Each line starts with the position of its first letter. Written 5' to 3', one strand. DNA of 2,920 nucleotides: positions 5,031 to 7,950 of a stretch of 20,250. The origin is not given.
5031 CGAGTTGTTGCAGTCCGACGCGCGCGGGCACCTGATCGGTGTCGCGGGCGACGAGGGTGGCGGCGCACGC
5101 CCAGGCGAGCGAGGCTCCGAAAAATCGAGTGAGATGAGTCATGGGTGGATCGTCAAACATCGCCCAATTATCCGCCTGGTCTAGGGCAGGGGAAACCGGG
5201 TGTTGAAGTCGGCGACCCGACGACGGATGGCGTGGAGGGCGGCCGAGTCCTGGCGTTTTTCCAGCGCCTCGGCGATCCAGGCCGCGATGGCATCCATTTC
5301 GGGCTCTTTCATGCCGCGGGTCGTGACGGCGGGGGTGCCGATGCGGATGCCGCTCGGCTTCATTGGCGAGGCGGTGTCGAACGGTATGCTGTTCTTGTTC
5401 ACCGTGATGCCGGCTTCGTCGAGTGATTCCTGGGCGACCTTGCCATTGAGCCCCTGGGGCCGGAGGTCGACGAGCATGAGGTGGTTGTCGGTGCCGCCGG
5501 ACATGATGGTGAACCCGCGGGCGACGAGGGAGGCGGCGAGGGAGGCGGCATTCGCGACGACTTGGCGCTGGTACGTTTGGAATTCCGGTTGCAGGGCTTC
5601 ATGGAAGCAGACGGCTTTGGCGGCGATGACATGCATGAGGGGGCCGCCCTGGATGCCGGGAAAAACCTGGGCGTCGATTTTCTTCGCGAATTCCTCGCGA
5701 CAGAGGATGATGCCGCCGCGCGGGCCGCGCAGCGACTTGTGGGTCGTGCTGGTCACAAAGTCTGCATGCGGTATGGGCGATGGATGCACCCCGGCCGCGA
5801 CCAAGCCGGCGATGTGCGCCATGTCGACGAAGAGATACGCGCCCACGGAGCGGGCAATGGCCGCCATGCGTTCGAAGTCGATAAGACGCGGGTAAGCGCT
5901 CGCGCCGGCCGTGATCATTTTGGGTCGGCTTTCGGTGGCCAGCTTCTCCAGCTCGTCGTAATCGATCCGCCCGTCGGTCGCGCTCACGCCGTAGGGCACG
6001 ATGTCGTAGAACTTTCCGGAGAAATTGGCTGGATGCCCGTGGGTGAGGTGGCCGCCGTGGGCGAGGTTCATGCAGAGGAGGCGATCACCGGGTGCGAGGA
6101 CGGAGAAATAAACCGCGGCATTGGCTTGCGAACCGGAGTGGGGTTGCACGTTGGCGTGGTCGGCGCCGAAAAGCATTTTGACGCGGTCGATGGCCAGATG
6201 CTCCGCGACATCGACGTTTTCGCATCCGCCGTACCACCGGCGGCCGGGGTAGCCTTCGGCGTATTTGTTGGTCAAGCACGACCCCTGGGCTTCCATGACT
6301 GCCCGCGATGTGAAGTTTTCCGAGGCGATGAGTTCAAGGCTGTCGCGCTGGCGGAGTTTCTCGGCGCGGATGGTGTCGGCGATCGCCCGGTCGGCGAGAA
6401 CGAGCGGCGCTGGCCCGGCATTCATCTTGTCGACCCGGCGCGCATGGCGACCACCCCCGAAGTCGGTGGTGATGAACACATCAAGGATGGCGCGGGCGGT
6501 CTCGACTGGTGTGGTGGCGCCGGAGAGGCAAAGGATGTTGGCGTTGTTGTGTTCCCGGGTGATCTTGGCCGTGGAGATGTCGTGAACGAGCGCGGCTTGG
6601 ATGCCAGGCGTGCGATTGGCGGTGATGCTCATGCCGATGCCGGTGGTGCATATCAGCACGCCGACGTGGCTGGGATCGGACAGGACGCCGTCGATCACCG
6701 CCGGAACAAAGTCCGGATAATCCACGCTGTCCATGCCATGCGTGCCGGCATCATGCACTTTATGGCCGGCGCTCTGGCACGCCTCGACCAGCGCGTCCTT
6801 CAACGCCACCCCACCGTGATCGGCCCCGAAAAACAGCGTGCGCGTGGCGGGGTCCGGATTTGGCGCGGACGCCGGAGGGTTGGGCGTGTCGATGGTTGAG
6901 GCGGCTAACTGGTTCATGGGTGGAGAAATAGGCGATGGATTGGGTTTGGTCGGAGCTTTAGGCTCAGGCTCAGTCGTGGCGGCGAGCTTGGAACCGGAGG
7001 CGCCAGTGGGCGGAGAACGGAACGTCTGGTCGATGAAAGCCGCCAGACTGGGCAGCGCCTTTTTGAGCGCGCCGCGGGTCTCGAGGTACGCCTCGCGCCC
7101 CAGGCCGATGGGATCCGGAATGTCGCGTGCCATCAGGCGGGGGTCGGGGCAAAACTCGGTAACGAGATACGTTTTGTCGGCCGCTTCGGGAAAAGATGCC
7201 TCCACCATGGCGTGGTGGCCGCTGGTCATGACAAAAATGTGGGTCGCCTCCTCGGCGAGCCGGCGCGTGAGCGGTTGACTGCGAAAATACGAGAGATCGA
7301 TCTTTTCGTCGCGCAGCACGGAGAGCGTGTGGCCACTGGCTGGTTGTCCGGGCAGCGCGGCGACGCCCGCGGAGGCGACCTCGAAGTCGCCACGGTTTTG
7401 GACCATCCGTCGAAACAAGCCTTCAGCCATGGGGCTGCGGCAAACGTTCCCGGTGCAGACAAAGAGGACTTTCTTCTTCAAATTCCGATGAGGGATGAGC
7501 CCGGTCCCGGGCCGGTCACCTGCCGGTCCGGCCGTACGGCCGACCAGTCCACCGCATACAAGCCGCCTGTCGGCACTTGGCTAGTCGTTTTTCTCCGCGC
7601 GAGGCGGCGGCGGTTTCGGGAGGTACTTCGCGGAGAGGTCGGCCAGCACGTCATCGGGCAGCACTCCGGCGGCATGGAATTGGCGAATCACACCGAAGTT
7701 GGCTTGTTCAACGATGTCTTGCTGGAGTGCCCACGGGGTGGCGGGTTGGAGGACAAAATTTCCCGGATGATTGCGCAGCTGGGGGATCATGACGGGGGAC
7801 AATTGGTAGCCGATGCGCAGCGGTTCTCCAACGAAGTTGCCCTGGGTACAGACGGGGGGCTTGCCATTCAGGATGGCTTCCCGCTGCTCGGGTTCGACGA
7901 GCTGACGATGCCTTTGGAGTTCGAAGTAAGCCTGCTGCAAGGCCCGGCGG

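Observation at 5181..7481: Conserved operon ywlE-rpiB-glyA collapsed into one tri-domain polypeptide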

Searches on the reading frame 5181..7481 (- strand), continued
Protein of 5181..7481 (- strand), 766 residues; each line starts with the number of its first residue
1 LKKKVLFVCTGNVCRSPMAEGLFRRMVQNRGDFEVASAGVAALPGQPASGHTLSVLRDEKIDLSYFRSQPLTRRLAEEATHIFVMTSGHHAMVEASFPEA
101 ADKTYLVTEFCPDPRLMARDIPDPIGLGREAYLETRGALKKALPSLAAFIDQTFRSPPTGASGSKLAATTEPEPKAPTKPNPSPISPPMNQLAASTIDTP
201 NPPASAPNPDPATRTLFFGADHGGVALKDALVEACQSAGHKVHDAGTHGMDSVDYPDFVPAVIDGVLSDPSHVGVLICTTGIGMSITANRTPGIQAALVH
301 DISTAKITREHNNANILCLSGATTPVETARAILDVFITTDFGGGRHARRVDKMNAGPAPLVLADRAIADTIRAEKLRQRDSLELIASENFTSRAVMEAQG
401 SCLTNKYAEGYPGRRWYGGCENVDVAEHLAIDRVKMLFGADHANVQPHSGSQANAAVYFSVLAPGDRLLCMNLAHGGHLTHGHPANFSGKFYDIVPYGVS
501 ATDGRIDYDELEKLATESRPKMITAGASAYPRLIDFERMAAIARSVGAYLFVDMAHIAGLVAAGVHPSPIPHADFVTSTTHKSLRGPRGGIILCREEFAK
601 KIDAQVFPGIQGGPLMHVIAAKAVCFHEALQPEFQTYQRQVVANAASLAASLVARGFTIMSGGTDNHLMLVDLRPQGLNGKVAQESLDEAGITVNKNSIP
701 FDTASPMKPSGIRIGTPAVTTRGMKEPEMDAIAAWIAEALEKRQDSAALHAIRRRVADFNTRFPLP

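Call 51: find_encoding_contigs(protein=P0102, flank=1000, max_places=1)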
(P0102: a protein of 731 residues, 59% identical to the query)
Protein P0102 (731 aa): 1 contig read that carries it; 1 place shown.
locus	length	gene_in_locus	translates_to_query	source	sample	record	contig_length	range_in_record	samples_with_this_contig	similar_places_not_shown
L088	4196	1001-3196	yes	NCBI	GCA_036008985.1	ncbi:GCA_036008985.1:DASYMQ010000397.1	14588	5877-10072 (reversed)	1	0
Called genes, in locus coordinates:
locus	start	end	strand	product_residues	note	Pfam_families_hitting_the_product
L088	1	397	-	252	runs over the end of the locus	-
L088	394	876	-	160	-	-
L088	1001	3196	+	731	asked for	PF01451:LMWPc, PF02502:LacAB_rpiB, PF00464:SHMT, PF00155:Aminotran_1_2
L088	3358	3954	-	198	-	PF13505:OMP_b-brl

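Call 52: find_encoding_contigs(protein=P0114, flank=1000, max_places=1)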
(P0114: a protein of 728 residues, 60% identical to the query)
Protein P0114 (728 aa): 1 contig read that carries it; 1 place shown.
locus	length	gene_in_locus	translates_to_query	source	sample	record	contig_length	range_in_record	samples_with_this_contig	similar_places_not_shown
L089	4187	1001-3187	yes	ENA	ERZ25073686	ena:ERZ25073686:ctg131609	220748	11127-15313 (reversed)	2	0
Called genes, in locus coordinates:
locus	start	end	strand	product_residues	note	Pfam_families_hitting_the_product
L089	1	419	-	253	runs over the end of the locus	-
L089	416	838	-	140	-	-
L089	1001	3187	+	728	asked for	PF01451:LMWPc, PF02502:LacAB_rpiB, PF00464:SHMT, PF00155:Aminotran_1_2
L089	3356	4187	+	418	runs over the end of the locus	PF00109:ketoacyl-synt, PF02801:Ketoacyl-synt_C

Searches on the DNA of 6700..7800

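Call 56: search_rna_families(source=window, start=6700, end=7800, threshold=evalue, max_evalue=1)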
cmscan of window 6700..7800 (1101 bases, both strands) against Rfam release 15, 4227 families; matches with E-value up to 1: 0.
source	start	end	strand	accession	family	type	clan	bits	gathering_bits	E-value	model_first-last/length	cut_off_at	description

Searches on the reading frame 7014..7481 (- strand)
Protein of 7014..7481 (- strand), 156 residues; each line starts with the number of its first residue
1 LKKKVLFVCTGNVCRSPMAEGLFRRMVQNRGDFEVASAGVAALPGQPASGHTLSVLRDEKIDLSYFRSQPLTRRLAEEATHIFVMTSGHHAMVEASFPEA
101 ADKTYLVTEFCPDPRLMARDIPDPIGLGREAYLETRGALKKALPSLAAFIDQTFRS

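Call 13: search_solved_structures(query=window:7014-7481:-, max_evalue=0.00001, show_alignments=2)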
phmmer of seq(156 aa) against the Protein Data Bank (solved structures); distinct sequences matched with E-value up to 0.00001: 41.
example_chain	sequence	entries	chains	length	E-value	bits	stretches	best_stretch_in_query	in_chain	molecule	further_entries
4pic_A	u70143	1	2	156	8.8e-25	90.5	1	3-148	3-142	Arginine phosphatase Ywle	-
4kk3_A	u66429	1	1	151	3.6e-22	82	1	5-149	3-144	Low molecular weight protein-tyrosine-phosphatase YwlE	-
1zgg_A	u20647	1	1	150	3.8e-22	82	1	5-149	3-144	Putative low molecular weight protein-tyrosine-phosphatase ywlE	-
4eti_A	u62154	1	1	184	5.6e-22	81.4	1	5-149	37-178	Low molecular weight protein-tyrosine-phosphatase ywlE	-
4egs_A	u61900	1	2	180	6.3e-22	81.2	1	4-141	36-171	Ribose 5-phosphate isomerase RpiB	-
4kk4_A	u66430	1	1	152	9.5e-21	77.4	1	5-149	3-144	Low molecular weight protein-tyrosine-phosphatase YwlE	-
4etn_A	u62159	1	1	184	1.5e-20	76.8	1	5-149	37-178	Low molecular weight protein-tyrosine-phosphatase ywlE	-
7dhd_A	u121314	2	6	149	2.8e-17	66.2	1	4-140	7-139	Protein-tyrosine-phosphatase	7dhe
7dhf_A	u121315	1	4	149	5.2e-16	62.1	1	4-140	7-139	Protein-tyrosine-phosphatase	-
2cwd_A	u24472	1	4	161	5.3e-16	62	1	4-142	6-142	low molecular weight phosphotyrosine protein phosphatase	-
2gi4_A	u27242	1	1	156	1.3e-14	57.5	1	3-150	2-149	possible phosphotyrosine protein phosphatase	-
2wmy_A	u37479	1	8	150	2e-13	53.7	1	4-141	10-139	PUTATIVE ACID PHOSPHATASE WZB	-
2wja_A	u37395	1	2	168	2.8e-13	53.2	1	4-140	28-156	PUTATIVE ACID PHOSPHATASE WZB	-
1u2p_A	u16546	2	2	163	5.3e-12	49.1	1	5-153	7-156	low molecular weight protein-tyrosine-phosphatase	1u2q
2luo_A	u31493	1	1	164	5.4e-12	49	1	5-153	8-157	LOW MOLECULAR WEIGHT PROTEIN-TYROSINE-PHOSPHATASE A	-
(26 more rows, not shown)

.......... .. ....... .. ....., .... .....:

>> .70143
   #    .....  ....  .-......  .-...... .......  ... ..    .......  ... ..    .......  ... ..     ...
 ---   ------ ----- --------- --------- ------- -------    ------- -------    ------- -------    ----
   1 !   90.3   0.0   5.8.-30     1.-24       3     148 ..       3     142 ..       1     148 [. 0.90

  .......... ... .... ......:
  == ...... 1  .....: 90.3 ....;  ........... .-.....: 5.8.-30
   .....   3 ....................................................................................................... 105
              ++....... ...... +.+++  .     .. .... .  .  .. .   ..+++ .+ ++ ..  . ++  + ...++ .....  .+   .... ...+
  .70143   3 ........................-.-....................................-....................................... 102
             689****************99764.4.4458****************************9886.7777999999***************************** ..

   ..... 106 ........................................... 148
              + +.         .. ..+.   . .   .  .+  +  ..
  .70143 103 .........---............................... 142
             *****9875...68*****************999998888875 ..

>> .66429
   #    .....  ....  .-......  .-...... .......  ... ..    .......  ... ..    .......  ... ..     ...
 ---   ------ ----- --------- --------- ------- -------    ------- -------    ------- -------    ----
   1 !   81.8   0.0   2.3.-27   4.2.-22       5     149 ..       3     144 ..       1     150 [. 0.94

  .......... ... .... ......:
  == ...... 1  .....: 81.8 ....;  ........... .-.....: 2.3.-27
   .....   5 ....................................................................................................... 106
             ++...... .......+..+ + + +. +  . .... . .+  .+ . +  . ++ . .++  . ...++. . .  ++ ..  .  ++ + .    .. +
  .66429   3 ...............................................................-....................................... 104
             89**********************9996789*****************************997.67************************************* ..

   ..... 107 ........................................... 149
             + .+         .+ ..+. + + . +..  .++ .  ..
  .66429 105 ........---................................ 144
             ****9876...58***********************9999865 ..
